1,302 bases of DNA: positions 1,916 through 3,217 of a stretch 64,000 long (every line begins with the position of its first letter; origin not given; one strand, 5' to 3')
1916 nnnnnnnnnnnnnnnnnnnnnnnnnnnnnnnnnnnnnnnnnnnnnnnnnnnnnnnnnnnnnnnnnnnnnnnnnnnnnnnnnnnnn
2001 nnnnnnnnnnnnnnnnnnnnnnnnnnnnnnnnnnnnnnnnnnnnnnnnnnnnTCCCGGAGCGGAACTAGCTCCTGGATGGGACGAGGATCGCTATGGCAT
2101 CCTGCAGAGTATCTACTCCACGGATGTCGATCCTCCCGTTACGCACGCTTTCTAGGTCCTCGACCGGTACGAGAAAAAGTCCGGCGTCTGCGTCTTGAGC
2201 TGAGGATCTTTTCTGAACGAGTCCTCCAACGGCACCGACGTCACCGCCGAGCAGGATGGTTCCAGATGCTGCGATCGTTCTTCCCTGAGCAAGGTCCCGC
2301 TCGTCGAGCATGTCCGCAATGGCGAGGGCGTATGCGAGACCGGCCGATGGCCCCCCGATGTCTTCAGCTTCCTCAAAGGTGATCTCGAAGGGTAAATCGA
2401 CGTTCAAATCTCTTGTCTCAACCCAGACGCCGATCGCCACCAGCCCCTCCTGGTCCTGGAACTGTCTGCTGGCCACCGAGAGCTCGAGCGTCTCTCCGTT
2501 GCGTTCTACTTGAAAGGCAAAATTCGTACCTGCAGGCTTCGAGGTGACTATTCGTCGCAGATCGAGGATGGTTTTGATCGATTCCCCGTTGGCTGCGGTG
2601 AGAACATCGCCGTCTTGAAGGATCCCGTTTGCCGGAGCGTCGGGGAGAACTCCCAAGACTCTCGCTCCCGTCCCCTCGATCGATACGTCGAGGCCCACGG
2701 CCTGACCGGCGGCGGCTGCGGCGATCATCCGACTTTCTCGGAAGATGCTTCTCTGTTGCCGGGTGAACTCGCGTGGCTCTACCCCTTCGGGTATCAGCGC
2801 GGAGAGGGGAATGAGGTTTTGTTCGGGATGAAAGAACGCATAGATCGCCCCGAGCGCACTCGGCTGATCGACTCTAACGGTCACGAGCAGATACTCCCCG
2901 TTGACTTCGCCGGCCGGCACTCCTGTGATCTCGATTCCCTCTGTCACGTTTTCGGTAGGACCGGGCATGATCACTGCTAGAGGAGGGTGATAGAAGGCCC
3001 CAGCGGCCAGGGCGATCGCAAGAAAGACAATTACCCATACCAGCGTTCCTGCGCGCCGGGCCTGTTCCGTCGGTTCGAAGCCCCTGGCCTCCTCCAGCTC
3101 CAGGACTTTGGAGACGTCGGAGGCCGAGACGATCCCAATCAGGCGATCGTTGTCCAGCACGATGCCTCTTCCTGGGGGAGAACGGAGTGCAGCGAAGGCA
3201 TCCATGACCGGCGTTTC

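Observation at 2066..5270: In-frame fusion of a CBS-containing M50 site-2 protease with a PDZ/Lon-like (YlbL-type) protease, in an operon with a LOG-family gene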

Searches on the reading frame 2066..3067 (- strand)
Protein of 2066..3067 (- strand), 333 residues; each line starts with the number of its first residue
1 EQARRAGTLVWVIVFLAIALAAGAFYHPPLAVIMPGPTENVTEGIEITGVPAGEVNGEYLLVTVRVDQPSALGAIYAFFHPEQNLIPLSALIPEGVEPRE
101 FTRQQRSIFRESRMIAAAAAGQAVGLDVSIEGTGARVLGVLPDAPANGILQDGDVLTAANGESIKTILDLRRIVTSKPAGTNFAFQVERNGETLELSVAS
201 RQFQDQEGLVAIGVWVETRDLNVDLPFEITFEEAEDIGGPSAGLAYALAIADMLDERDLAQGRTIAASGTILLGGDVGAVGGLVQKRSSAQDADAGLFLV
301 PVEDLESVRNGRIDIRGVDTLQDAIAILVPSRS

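Call 26: search_solved_structures(query=window:2066-3067:-, max_evalue=0.01, show_alignments=2)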
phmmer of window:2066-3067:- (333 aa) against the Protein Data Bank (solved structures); distinct sequences matched with E-value up to 0.01: 32.
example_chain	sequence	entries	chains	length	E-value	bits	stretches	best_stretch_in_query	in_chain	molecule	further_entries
3otp_A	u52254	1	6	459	1.3e-08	37.7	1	133-203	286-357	Protease do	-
3mh4_A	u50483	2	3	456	1.4e-08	37.6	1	133-203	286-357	Protease do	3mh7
3mh5_A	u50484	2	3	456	1.5e-08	37.5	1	133-203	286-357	Protease do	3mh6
6jjk_A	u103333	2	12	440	2.3e-08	36.8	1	133-203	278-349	Periplasmic serine endoprotease DegP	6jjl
2zle_A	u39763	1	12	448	2.5e-08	36.7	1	133-203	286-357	Protease do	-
1ky9_A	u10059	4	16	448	2.6e-08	36.7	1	133-203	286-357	PROTEASE DO | Periplasmic serine endoprotease DegP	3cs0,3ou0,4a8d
6jjo_A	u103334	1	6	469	3.1e-08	36.4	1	133-203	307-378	Periplasmic serine endoprotease DegP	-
4a8a_A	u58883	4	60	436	5.6e-08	35.6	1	118-199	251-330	PERIPLASMIC PH-DEPENDENT SERINE ENDOPROTEASE DEGQ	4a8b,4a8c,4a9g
8kic_D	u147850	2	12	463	6.2e-08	35.4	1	118-199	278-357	peptidase Do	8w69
8dvh_A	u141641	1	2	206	1.6e-06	30.8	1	224-325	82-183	Lon protease 2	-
22kg_A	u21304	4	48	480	2.3e-06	30.3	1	125-213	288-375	Probable periplasmic serine endoprotease DegP-like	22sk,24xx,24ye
2kjp_A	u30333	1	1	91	1.4e-05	27.7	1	138-217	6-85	Uncharacterized protein ylbL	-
2kjk_A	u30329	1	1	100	2.4e-05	26.9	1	131-215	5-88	Lin2157 protein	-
3i1e_A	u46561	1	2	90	6.4e-05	25.5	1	134-214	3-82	Lin2157 protein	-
2kl1_A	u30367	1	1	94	7.1e-05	25.4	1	131-217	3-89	YlbL protein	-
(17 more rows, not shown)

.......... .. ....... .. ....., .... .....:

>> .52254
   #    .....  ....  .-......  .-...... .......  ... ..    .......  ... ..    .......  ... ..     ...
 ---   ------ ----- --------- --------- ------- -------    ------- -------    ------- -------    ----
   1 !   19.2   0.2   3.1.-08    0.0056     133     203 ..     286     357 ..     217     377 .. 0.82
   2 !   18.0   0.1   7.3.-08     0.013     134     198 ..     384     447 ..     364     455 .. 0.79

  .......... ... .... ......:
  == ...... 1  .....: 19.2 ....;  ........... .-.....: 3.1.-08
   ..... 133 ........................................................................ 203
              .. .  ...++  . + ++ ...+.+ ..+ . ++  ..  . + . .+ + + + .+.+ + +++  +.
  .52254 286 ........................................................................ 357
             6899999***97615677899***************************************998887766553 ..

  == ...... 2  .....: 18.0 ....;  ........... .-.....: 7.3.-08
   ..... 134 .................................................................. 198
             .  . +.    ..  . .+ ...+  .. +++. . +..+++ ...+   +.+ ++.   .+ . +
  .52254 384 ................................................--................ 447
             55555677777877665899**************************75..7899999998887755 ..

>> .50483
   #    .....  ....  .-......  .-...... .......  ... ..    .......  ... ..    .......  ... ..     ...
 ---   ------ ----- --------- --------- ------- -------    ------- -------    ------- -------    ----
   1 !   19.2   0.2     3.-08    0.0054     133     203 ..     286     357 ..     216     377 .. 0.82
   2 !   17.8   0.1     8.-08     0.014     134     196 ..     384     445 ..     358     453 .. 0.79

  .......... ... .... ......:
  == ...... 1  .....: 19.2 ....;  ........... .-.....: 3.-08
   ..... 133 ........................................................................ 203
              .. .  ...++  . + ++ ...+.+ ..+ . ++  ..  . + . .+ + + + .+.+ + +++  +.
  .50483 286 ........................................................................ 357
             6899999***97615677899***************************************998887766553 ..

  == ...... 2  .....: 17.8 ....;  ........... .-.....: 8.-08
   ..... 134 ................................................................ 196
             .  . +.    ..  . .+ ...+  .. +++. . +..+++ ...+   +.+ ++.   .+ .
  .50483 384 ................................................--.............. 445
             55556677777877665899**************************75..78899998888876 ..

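Call 39: find_homologous_proteins(query=window:2066-3067:-, max_evalue=0.00001)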
Query window:2066-3067:- (333 aa): 108 proteins with E <= 0.00001 among 8000 candidates.
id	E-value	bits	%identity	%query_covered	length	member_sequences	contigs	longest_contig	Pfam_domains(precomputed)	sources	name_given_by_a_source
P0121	3.3e-105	370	56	98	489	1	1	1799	PF00595.30,PF13180.13,PF05362.20,PF00571.34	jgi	jgi:PDZ domain-containing protein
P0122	8.5e-97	342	53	92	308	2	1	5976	PF17820.8,PF13180.13,PF05362.20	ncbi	ncbi:MAG: PDZ domain-containing protein, partial [Actinomycetota bacterium]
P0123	5.3e-96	340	56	95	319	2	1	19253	PF13180.13,PF05362.20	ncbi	-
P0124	2.1e-93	331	51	98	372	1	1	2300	PF17820.8,PF00595.30,PF13180.13,PF05362.20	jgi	jgi:PDZ domain-containing protein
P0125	1.7e-92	328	54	98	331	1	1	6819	PF13180.13,PF05362.20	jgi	jgi:PDZ domain-containing protein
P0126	1.1e-90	322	50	97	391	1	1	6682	PF17820.8,PF00595.30,PF13180.13,PF05362.20,PF00571.34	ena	-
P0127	6.8e-89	316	53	97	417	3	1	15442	PF13180.13,PF05362.20,PF00571.34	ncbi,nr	ncbi:MAG: PDZ domain-containing protein, partial [Actinomycetota bacterium]|nr:PDZ domain-containing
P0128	2.5e-87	311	49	98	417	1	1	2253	PF17820.8,PF13180.13,PF05362.20,PF00571.34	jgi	jgi:Lon-like protease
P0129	6.1e-87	310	47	99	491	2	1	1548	PF17820.8,PF13180.13,PF05362.20,PF00571.34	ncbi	-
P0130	2.0e-85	305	49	98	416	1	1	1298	PF17820.8,PF00595.30,PF13180.13,PF05362.20,PF00571.34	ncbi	-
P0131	1.1e-83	299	49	93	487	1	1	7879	PF17820.8,PF00595.30,PF13180.13,PF05362.20,PF00571.34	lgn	-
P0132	1.7e-81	292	47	96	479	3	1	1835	PF17820.8,PF13180.13,PF05362.20,PF00571.34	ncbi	ncbi:MAG: CBS domain-containing protein [Actinomycetota bacterium]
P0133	1.9e-79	285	46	98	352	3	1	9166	PF17820.8,PF00595.30,PF13180.13,PF05362.20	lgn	-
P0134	2.9e-79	285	48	98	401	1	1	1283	PF17820.8,PF00595.30,PF13180.13,PF05362.20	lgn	-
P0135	8.9e-78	280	45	98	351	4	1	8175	PF17820.8,PF00595.30,PF13180.13,PF05362.20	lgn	-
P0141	4.1e-69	251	44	98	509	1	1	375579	PF17820.8,PF13180.13,PF05362.20,PF00571.34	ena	-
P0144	2.1e-63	233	40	99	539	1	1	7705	PF13180.13,PF00027.36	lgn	-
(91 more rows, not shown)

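Call 40: find_encoding_contigs(protein=P0123, flank=5000, max_places=2)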
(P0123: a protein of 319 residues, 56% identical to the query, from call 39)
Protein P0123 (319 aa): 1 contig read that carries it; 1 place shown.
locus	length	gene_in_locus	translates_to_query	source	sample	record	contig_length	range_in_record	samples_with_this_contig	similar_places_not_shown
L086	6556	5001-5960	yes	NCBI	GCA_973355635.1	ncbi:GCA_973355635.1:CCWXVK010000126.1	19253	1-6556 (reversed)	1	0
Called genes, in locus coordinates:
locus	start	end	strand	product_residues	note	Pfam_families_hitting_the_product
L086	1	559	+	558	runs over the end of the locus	PF06418:CTP_synth_N, PF00117:GATase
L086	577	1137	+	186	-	PF00293:NUDIX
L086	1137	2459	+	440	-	PF13393:tRNA-synt_His, PF03129:HGTP_anticodon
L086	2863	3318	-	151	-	PF19760:DUF6247 (weak)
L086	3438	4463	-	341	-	PF07719:TPR_2 (faint), PF13424:TPR_12 (faint), PF00515:TPR_1 (faint)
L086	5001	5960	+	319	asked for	PF13180:PDZ_2, PF05362:Lon_C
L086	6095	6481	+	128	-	PF01258:zf-dskA_traR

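Call 41: find_encoding_contigs(protein=P0141, flank=5000, max_places=2)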
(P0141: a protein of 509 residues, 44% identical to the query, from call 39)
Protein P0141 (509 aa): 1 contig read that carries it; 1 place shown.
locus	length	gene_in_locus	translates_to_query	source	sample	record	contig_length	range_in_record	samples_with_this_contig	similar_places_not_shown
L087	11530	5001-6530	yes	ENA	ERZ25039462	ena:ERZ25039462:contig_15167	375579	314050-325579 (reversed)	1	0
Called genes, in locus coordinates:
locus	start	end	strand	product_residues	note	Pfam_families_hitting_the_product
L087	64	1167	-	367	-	PF01758:SBF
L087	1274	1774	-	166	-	PF10698:DUF2505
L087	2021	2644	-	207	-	PF04493:Endonuclease_5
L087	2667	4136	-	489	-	PF07931:CPT (weak), PF13671:AAA_33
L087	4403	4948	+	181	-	PF02163:Peptidase_M50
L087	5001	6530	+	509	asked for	PF00571:CBS (weak), PF13180:PDZ_2, PF17820:PDZ_6 (weak), PF05362:Lon_C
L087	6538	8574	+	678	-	PF01757:Acyl_transf_3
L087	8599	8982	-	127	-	PF07858:LEH, PF12680:SnoaL_2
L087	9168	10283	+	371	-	-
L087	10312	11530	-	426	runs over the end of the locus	PF02771:Acyl-CoA_dh_N, PF02770:Acyl-CoA_dh_M, PF00441:Acyl-CoA_dh_1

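Call 42: find_encoding_contigs(protein=P0144, flank=5000, max_places=2)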
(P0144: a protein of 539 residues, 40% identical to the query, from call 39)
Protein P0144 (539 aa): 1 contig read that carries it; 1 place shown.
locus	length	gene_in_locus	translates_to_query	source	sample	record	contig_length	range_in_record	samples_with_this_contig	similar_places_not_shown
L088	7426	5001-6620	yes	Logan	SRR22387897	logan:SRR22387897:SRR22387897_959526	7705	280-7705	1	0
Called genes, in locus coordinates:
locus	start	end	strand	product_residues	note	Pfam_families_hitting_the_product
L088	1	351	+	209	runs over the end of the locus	?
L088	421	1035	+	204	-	PF07040:DUF1326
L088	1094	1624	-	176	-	PF27105:Rv1265_N, PF27540:Mb1296_C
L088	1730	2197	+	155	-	PF10027:DUF2269 (weak)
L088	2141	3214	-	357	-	PF00582:Usp, PF00355:Rieske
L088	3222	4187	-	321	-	PF00877:NLPC_P60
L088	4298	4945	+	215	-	PF20568:DUF6777, PF02018:CBM_4_9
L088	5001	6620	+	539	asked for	PF00027:cNMP_binding, PF13180:PDZ_2 (weak)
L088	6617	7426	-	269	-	?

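Call 43: find_encoding_contigs(protein=P0133, flank=5000, max_places=2)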
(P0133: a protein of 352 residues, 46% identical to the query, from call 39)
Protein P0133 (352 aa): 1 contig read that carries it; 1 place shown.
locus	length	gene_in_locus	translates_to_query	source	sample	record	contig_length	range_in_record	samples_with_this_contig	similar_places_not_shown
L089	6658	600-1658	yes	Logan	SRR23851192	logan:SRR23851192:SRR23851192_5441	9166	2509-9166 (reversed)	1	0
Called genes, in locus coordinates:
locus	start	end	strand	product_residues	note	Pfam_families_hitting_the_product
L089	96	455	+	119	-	PF06249:EutQ (weak), PF14525:AraC_binding_2 (weak), PF07883:Cupin_2 (weak)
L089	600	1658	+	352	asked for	PF00595:PDZ (faint), PF13180:PDZ_2, PF17820:PDZ_6, PF05362:Lon_C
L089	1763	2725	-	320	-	-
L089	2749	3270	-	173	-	-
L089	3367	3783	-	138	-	PF01451:LMWPc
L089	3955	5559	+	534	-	-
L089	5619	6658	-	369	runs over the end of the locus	PF01266:DAO (faint), PF07992:Pyr_redox_2, PF13450:NAD_binding_8 (faint), PF13454:NAD_binding_9 (faint), PF13738:Pyr_redox_3, PF01593:Amino_oxidase (faint), PF00743:FMO-like, PF13434:Lys_Orn_oxgnase (weak)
